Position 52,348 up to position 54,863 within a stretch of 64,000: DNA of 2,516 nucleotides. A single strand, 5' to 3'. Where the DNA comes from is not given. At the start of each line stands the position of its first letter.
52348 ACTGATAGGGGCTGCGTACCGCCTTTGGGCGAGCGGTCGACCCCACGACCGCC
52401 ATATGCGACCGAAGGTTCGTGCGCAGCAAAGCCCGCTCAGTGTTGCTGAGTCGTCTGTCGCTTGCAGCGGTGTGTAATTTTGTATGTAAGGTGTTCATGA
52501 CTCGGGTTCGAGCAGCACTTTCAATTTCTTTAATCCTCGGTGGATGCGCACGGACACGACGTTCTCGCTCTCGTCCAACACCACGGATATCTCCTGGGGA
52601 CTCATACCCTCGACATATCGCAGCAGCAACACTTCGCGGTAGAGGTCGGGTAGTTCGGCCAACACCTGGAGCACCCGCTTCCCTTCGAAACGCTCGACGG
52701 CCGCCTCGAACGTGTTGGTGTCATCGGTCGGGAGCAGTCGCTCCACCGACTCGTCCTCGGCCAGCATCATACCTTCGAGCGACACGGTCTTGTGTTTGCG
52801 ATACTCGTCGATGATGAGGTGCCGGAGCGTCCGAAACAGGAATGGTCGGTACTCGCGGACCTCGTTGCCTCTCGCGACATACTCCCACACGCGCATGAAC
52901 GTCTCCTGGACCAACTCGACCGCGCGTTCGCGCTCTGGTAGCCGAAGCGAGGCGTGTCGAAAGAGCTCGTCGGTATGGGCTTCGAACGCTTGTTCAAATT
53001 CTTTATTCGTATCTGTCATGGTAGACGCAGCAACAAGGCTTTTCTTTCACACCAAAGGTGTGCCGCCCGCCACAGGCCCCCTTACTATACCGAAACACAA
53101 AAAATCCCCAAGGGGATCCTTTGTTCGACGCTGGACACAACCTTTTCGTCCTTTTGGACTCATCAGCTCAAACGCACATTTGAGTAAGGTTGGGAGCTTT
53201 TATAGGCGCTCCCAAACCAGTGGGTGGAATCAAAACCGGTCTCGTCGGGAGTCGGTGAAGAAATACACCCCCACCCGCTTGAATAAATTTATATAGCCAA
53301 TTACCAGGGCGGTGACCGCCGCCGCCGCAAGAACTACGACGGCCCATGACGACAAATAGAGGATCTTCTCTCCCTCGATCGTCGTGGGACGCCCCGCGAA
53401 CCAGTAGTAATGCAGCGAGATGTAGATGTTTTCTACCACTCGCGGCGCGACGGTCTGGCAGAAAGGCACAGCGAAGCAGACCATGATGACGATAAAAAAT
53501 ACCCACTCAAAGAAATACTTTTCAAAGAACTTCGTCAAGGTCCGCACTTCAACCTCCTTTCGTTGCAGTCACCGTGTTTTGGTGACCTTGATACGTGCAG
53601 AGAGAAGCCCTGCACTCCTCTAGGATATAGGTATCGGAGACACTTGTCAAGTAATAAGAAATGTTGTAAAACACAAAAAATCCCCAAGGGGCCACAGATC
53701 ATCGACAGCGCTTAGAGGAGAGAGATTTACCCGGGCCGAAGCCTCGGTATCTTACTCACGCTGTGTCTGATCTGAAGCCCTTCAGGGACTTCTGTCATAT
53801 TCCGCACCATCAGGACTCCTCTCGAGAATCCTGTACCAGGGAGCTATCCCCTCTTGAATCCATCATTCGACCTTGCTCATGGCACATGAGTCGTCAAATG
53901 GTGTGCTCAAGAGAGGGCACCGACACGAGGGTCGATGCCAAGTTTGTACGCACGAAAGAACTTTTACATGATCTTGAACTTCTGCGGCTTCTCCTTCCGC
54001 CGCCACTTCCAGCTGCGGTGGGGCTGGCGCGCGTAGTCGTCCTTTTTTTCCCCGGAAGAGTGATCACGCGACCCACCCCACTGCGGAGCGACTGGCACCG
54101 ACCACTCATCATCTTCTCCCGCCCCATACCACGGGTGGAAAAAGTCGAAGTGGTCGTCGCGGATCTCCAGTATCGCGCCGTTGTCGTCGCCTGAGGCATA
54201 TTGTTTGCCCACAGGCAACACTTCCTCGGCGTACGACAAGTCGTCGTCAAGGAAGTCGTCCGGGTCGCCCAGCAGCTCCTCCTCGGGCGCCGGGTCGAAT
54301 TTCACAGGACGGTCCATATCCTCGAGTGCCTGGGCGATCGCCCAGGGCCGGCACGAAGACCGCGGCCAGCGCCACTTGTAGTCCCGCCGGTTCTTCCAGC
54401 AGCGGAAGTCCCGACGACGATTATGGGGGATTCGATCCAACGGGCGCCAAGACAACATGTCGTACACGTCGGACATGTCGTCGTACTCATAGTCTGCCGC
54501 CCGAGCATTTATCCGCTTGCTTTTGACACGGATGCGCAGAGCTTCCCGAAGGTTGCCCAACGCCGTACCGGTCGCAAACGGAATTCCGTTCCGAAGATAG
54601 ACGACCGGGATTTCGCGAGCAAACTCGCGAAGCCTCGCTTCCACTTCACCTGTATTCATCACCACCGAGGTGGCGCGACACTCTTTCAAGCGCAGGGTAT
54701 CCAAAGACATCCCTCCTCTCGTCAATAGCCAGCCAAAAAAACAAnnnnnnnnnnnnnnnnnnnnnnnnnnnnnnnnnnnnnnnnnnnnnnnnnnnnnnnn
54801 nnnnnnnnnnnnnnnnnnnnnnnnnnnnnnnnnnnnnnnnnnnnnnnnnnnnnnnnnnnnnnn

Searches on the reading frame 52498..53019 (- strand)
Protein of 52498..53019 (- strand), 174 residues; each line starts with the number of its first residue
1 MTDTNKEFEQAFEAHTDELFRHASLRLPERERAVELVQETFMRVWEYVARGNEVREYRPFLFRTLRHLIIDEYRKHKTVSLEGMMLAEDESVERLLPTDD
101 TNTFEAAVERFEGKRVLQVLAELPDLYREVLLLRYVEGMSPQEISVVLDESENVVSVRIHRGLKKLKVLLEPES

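Call 10: search_protein_families(library=pfam, proteins=[window:52498-53019:-], max_evalue=0.1)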
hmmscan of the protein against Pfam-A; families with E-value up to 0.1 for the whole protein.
window:52498-53019:- (174 aa): 6 families
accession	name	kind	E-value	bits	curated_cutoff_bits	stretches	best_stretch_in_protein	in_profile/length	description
PF08281.18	Sigma70_r4_2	-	1.8e-17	63.1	25.7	1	115-166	3-54/54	Sigma-70, region 4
PF04545.22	Sigma70_r4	-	8.2e-11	41.7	24.1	1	119-167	1-49/50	Sigma-70, region 4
PF04542.20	Sigma70_r2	-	3.9e-10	39.8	24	1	12-77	2-69/71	Sigma-70 region 2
PF00196.25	GerE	-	0.0067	16.5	23.5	1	128-168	6-47/57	Bacterial regulatory proteins, luxR family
PF22233.2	PhyR_sigma-like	-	0.011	16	27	1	120-156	1-37/50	Response regulator PhyR, sigma-like domain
PF07638.17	Sigma70_ECF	-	0.018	15.4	21.1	0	9-158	20-171/185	ECF sigma factor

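Call 38: find_related_loci(query=A4, collection=genome_contigs, flank=10000)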
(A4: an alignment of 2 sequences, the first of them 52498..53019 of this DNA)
Query A4 (174 aa) in genome_contigs; peptide patterns used: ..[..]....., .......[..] (x = any residue, [..] = any of these).
316 stretches matched a pattern; 174 encode a relative of the query (tblastn E <= 1e-3); the best 80 are kept; 80 distinct loci.
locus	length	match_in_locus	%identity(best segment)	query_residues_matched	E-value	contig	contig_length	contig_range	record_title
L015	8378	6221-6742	76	1-174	6e-82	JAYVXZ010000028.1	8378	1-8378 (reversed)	MAG: Candidatus Adlerbacteria bacterium isolate GL85_DN_metabinner_53 GL85_DN_metabinner_53_27, whole genome shotgun seq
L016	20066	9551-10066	65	3-174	2e-74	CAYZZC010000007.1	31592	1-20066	MAG TPA_asm: uncultured Candidatus Saccharibacteria bacterium isolate ERP113451_co3_31 genome assembly, contig: NODE_950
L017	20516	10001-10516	67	1-171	9e-73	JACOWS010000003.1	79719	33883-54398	MAG: Patescibacteria group bacterium isolate NC_groundwater_132_Ag_S-0.1um_53_12 S4_GD2017_2_S1_scaffold_241, whole geno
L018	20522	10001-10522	59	1-174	1e-67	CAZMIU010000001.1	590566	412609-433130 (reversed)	MAG TPA_asm: uncultured Candidatus Saccharibacteria bacterium isolate SRP292972_co1_74 genome assembly, contig: NODE_16_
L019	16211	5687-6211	61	1-174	3e-67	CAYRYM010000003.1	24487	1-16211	MAG TPA_asm: uncultured Candidatus Saccharibacteria bacterium isolate SRP286056_co2_21 genome assembly, contig: NODE_298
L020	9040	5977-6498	62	1-173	1e-66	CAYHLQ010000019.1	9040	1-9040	MAG TPA_asm: uncultured Candidatus Saccharibacteria bacterium isolate ERP119705_co13_492 genome assembly, contig: NODE_9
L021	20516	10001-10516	62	1-171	8e-67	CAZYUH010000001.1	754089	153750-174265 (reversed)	MAG TPA_asm: uncultured Candidatus Saccharibacteria bacterium isolate binchicken_co277_212 genome assembly, contig: NODE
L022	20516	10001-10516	60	1-171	1e-66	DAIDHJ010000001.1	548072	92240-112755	MAG TPA_asm: Candidatus Adlerbacteria bacterium isolate clean342 NODE_1_length_548072_cov_18.396940, whole genome shotgu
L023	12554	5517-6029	62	1-171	4e-66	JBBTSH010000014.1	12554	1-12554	MAG: Patescibacteria group bacterium isolate H43-bin068_1 H43_bin068_1_000000000014, whole genome shotgun sequence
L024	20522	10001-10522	60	1-173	1e-65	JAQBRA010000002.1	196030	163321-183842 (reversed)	MAG: Candidatus Adlerbacteria bacterium isolate RYN_387 scaffold_3325824, whole genome shotgun sequence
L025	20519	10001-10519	57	1-171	1e-61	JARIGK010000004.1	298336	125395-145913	MAG: Candidatus Adlerbacteria bacterium isolate CullarsAll.DT.02 k141_615791, whole genome shotgun sequence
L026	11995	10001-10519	57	1-171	1e-60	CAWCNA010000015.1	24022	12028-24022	MAG: Candidatus Adlerbacteria bacterium isolate MFD04540.bin.3.55 genome assembly, contig: contig_74480, whole genome sh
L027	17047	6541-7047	56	5-173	3e-60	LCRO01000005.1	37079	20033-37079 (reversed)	MAG: Candidatus Adlerbacteria bacterium GW2011_GWA1_54_10 UY83_C0005, whole genome shotgun sequence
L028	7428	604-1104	53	5-169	5e-58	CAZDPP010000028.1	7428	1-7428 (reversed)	MAG TPA_asm: uncultured Candidatus Saccharibacteria bacterium isolate SRP278252_co2_802 genome assembly, contig: NODE_21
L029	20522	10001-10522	53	1-171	3e-58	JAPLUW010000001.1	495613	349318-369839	MAG: Candidatus Adlerbacteria bacterium isolate LacPavin_0818_WC45_MAG_49_12 LacPavin_0818_WC45_scaffold_276048, whole g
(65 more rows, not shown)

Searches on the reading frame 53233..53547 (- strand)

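Call 10: search_protein_families(library=pfam, proteins=[window:53233-53547:-], max_evalue=0.1)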
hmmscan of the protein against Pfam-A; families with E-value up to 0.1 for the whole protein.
window:53233-53547:- (105 aa): 1 family
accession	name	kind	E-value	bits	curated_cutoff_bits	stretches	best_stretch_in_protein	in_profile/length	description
PF06680.16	DUF1181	-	0.084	13.1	25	1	21-71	21-68/120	Protein of unknown function (DUF1181)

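Call 51: search_protein_families(library=phrogs, proteins=[window:53233-53547:-], max_evalue=0.1)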
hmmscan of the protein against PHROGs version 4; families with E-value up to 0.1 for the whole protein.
window:53233-53547:- (105 aa): 0 families

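Call 52: search_protein_families(library=padloc, proteins=[window:53233-53547:-], max_evalue=0.1)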
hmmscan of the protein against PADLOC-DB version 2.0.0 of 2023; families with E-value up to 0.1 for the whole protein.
window:53233-53547:- (105 aa): 0 families

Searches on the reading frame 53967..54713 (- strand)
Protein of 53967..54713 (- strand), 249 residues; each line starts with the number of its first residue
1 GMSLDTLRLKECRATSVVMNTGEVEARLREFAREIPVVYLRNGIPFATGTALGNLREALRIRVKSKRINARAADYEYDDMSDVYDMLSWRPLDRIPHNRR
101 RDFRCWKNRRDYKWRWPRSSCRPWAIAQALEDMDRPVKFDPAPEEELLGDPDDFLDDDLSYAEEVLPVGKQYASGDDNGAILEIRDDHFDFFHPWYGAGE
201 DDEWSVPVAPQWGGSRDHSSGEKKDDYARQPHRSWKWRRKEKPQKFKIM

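Call 10: search_protein_families(library=pfam, proteins=[window:53967-54713:-], max_evalue=0.1)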
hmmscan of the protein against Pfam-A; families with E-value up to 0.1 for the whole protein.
window:53967-54713:- (249 aa): 0 families

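Call 48: find_homologous_proteins(query=A3, max_evalue=0.01)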
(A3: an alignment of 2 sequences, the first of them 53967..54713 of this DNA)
Query A3 (2 sequences) (249 aa, profile of the alignment): 3 proteins with E <= 0.01 among 2823 candidates.
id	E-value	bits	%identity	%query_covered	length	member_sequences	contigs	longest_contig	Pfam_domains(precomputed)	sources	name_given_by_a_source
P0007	1.6e-157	541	100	100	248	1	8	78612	-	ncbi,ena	-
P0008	8.3e-57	211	30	41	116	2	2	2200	-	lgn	-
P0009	4.2e-20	90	54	40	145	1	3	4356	-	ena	-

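Call 49: find_encoding_contigs(protein=P0009, flank=10000)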
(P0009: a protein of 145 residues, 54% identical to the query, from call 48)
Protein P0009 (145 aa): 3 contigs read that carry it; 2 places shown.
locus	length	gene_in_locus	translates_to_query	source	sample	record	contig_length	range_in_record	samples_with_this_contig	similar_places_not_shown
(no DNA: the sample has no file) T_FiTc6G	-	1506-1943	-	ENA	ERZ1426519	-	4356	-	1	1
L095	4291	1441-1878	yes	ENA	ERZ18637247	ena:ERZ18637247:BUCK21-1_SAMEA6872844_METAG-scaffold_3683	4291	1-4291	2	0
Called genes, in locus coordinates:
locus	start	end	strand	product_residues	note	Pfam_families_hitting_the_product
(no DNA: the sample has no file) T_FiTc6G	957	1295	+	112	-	-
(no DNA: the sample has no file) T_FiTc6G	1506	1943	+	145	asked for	-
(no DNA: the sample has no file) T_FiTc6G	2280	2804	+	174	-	PF04542:Sigma70_r2, PF08281:Sigma70_r4_2, PF04545:Sigma70_r4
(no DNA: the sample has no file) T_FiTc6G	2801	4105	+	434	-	PF18915:DUF5667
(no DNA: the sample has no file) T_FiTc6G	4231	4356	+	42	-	?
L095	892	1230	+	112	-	-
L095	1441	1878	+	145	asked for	-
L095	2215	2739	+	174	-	PF04542:Sigma70_r2, PF08281:Sigma70_r4_2, PF04545:Sigma70_r4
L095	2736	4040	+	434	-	PF18915:DUF5667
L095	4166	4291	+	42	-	?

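Call 51: search_protein_families(library=phrogs, proteins=[window:53967-54713:-], max_evalue=0.1)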
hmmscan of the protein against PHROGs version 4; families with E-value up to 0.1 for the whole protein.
window:53967-54713:- (249 aa): 0 families

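Call 52: search_protein_families(library=padloc, proteins=[window:53967-54713:-], max_evalue=0.1)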
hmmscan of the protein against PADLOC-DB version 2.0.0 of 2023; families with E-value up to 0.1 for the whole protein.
window:53967-54713:- (249 aa): 0 families

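Call 71: predict_structure(alignment_id=A8)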
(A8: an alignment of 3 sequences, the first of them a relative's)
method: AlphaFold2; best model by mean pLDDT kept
length: 145 residues; sequences in the alignment: 3
mean_pLDDT: 47.9   pTM: 0.21
mean pLDDT of the five models: 47.9, 47.4, 46.6, 46.0, 44.1
residues with pLDDT >= 90: 0; 70-90: 8; 50-70: 47; < 50: 90
segments of 3 or more residues with pLDDT < 50: 1-15, 28-35, 72-97, 110-145
pLDDT, mean of each block of 10 residues (from residue 1): 34 47 50 48 60 71 56 43 41 47 57 43 38 41 38
secondary structure, 60 per line:
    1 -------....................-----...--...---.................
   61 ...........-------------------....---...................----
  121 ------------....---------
elements in order: H8-27 E33-35 E38-40 H44-71 H91-94 H98-116 H133-136

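Call 74: find_encoding_contigs(protein=P0007, flank=6000, max_places=10)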
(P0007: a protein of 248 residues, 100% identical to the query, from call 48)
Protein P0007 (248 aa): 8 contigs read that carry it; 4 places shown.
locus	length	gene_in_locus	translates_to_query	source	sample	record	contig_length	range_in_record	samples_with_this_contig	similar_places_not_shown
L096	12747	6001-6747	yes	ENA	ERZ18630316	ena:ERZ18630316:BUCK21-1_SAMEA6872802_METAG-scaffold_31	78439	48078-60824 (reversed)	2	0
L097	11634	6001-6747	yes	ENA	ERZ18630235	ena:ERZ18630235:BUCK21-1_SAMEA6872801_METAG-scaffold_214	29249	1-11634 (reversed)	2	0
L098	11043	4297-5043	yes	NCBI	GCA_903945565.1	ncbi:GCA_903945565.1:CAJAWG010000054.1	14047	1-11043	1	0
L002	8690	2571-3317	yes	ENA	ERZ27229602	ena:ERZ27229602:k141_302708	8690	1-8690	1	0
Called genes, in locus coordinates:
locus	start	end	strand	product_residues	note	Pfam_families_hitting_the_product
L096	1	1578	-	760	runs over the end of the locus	PF17191:RecG_wedge, PF01336:tRNA_anti-codon (weak), PF00270:DEAD, PF04851:ResIII, PF00271:Helicase_C, PF19833:RecG_dom3_C (weak)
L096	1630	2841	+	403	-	PF00390:malic, PF00208:ELFV_dehydrog (faint), PF03949:Malic_M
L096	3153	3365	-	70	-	-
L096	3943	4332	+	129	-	-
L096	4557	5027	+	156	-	-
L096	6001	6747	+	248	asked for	-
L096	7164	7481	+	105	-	-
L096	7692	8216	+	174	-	PF04542:Sigma70_r2, PF08281:Sigma70_r4_2, PF04545:Sigma70_r4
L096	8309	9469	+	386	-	PF18915:DUF5667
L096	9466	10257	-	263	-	PF01978:TrmB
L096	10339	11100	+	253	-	-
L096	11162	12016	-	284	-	PF00753:Lactamase_B (faint), PF13483:Lactamase_B_3, PF12706:Lactamase_B_2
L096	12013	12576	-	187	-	PF01928:CYTH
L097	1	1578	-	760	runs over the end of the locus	PF17191:RecG_wedge, PF01336:tRNA_anti-codon (weak), PF00270:DEAD, PF04851:ResIII, PF00271:Helicase_C, PF19833:RecG_dom3_C (weak)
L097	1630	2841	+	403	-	PF00390:malic, PF00208:ELFV_dehydrog (faint), PF03949:Malic_M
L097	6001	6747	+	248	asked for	-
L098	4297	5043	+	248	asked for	-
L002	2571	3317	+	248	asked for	-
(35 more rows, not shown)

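Call 76: find_related_loci(query=A8, collection=viral_contigs, flank=5000)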
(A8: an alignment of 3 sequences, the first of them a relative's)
Query A8 (145 aa) in viral_contigs; peptide patterns used: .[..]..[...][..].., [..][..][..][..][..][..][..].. (x = any residue, [..] = any of these).
54 stretches matched a pattern, but none encodes a relative of the query by tblastn (E <= 1e-3).

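Call 86: find_encoding_contigs(protein=P0008, flank=5000)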
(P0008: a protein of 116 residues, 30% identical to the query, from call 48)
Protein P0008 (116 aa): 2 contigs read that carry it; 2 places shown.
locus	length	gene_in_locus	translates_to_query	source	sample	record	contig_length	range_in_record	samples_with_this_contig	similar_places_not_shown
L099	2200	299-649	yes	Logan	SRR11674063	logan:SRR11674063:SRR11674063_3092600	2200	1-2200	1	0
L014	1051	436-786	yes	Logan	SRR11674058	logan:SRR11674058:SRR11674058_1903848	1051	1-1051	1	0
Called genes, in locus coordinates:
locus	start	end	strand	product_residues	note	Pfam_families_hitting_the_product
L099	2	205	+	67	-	?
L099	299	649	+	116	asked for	-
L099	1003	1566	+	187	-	-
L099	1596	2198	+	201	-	?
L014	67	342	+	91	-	-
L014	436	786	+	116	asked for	-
